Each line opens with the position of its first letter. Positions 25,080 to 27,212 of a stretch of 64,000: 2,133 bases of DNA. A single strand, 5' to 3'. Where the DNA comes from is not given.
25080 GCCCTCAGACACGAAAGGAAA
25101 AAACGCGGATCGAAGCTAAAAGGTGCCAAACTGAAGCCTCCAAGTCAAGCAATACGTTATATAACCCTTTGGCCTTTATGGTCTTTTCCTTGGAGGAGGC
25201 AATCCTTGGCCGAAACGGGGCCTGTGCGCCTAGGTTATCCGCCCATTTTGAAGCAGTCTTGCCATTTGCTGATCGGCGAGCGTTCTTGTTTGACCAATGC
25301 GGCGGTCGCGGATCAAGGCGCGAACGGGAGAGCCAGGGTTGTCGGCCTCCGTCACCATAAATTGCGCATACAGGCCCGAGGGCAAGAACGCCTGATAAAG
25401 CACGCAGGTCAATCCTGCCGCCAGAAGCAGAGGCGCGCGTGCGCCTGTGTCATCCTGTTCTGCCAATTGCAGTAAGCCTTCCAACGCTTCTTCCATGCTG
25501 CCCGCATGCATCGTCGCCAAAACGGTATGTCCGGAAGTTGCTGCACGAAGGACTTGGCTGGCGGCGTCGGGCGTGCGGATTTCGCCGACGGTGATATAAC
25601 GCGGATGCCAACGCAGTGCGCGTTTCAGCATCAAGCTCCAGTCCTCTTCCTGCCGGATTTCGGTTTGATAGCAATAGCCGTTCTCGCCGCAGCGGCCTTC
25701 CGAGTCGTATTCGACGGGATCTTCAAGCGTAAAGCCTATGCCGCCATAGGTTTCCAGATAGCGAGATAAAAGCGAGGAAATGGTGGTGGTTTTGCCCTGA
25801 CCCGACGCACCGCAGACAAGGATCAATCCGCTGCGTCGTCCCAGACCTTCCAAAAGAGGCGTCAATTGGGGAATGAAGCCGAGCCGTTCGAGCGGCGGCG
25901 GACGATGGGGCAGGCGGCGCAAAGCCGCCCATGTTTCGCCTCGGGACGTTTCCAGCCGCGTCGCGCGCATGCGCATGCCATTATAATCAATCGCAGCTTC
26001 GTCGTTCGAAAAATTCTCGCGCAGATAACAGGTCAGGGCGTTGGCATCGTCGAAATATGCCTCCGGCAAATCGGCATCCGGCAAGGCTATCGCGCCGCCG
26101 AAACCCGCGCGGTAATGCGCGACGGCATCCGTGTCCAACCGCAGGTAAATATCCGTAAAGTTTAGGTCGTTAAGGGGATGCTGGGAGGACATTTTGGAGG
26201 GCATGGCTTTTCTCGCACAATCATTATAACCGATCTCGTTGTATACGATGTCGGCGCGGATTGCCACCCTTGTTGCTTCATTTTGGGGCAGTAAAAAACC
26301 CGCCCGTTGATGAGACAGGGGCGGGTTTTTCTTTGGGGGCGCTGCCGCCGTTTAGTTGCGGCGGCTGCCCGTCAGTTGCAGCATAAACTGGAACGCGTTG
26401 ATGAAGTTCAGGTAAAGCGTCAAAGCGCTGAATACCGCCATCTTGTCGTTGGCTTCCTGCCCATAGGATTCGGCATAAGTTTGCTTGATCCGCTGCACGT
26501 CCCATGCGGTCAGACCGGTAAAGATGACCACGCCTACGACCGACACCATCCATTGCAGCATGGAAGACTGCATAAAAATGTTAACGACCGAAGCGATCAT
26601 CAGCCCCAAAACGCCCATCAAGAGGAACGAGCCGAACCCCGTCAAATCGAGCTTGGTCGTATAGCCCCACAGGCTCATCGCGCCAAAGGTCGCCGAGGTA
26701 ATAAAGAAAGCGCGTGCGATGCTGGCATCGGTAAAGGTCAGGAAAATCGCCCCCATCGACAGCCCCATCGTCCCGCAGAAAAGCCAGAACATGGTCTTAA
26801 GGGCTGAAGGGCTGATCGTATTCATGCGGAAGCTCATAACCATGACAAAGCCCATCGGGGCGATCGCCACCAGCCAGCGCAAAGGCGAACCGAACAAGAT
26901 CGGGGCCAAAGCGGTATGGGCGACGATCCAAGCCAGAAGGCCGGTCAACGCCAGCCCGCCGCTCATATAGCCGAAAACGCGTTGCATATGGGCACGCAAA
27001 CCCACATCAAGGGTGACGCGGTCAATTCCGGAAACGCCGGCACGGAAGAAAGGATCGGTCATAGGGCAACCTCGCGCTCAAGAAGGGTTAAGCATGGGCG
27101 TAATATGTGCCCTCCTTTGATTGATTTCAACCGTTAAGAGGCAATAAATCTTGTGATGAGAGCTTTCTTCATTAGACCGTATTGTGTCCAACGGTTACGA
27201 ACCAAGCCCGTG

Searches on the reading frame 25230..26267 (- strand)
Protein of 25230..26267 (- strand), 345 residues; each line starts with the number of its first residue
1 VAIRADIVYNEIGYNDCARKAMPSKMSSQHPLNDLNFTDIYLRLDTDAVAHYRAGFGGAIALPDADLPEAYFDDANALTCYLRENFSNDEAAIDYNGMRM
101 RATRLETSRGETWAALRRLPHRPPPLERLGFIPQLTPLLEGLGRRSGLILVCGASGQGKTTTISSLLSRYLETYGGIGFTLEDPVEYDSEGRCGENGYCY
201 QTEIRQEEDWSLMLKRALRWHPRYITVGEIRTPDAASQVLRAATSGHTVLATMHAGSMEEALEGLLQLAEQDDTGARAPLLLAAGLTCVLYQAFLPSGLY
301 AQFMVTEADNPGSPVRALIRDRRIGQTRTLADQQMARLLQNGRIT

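Call 5: search_protein_families(library=ncbifam, proteins=[window:25230-26267:-], max_evalue=0.1)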
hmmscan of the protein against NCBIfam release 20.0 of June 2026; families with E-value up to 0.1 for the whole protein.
window:25230-26267:- (345 aa): 20 families
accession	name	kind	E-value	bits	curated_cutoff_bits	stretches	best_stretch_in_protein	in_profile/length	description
TIGR01420.1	pilT_fam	subfamily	7.8e-29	101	319.1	1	95-330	74-304/343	PilT/PilU family type 4a pilus ATPase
NF041000.1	ATPase_ComGA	equivalog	1.7e-27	96.1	300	1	98-273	80-250/267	competence type IV pilus ATPase ComGA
TIGR02525.1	plasmid_TraJ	equivalog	6.2e-21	74.8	368.3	1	115-293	121-296/372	plasmid transfer ATPase TraJ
NF007755.0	PRK10436.1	equivalog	2.4e-20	72.6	617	1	96-269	167-336/465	type II secretion system protein GspE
TIGR02533.1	type_II_gspE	equivalog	2.9e-19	69.1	630.25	1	126-292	222-376/486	type II secretion system ATPase GspE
TIGR02538.1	type_IV_pilB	equivalog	1.4e-17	63.5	675.65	1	126-268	295-432/564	type IV-A pilus assembly ATPase PilB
TIGR02524.1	dot_icm_DotB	equivalog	7.8e-16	58.2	463.3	1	114-273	105-264/358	Dot/Icm type IV secretion system ATPase DotB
NF053534.1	T4PilAsmATPsTfpB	equivalog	1.4e-13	50.1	850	1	140-269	329-453/584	type IV pilus assembly ATPase TfpB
TIGR02782.1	TrbB_P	equivalog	3.3e-11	43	304.55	1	149-274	139-261/303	P-type conjugative transfer ATPase TrbB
NF058587.1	archaellum_moto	equivalog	5.8e-11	41.8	550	1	149-260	278-388/527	archaellum flagellar ATPase motor FlaI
NF010469.0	PRK13894.1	subfamily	7.1e-10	38.7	508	1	149-274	152-273/320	conjugal transfer ATPase TrbB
TIGR02788.1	VirB11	equivalog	9e-10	38.1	249.95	1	149-276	147-273/308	P-type DNA transfer ATPase VirB11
TIGR03819.1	heli_sec_ATPase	hypoth_equivalog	3.6e-09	36.3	373.15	2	213-261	245-293/340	TadA family conjugal transfer-associated ATPase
NF010407.0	PRK13833.1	subfamily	4.7e-07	29.5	499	1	149-270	147-264/323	conjugal transfer protein TrbB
NF053672.1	bindosome_BasE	exception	9.3e-06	24.6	1000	1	150-258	274-381/512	bindosome assembly system ATPase subunit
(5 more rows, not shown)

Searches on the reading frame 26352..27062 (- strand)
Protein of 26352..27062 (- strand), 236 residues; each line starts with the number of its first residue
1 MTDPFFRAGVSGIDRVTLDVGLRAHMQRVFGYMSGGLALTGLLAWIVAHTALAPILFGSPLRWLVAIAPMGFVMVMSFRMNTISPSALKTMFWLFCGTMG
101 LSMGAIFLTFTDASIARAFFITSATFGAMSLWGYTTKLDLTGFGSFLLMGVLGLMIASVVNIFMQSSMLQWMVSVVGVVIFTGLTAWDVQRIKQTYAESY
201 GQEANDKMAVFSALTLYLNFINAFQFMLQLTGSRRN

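Call 5: search_protein_families(library=ncbifam, proteins=[window:26352-27062:-], max_evalue=0.1)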
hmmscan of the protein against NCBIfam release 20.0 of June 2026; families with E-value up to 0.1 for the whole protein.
window:26352-27062:- (236 aa): 2 families
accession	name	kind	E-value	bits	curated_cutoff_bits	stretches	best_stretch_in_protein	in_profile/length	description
NF045951.1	MAG0110_fam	subfamily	7.2e-11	41.8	98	1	30-231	19-235/237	MAG0110 family membrane protein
NF007765.0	PRK10447.1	equivalog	2.2e-07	30.9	353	1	48-233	36-215/219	FtsH protease modulator YccA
